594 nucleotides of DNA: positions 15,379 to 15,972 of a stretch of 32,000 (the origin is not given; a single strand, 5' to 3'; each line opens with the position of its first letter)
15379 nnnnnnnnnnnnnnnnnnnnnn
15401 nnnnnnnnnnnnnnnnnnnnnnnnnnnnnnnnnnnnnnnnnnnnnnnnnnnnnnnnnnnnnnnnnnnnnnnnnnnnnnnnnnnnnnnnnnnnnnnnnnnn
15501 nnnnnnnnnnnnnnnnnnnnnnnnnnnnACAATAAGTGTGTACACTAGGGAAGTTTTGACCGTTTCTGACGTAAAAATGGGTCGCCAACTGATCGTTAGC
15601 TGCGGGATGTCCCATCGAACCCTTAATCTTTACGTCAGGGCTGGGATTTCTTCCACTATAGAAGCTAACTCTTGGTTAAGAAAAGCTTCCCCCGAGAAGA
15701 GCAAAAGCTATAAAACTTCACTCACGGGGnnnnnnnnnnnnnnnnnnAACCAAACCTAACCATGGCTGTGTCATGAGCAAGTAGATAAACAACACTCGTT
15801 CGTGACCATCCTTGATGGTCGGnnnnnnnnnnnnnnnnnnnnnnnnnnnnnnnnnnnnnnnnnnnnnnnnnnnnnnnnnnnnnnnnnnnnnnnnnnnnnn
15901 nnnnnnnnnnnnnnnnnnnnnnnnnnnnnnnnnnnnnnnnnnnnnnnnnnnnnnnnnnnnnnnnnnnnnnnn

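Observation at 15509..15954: GC-enriched, highly self-complementary nifU-nifH spacer: candidate conserved structured RNA / nifH leader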

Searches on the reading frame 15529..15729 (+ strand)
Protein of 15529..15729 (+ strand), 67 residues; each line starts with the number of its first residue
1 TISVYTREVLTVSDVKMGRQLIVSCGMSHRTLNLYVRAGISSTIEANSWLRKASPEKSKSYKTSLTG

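Call 83: search_protein_families(library=pfam, proteins=[window:15538-15729:+], max_evalue=1)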
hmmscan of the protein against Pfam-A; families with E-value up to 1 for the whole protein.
window:15538-15729:+ (64 aa): 0 families

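Call 94: search_protein_families(library=pfam, proteins=[window:15529-15729:+], max_evalue=1)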
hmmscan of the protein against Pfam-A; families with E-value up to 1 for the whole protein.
seq(67 aa): 0 families

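Call 95: search_protein_families(library=ncbifam, proteins=[window:15529-15729:+], max_evalue=1)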
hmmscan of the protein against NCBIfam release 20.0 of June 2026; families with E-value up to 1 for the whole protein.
seq(67 aa): 0 families

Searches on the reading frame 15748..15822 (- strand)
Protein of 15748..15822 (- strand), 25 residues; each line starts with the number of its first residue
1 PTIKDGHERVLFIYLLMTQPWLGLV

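Call 94: search_protein_families(library=pfam, proteins=[window:15748-15822:-], max_evalue=1)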
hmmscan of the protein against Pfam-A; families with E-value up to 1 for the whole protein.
seq(25 aa): 1 family
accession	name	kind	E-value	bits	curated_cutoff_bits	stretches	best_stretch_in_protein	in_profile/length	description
PF08009.16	CDP-OH_P_tran_2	-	0.016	15.5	21.5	1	10-24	11-25/37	CDP-alcohol phosphatidyltransferase 2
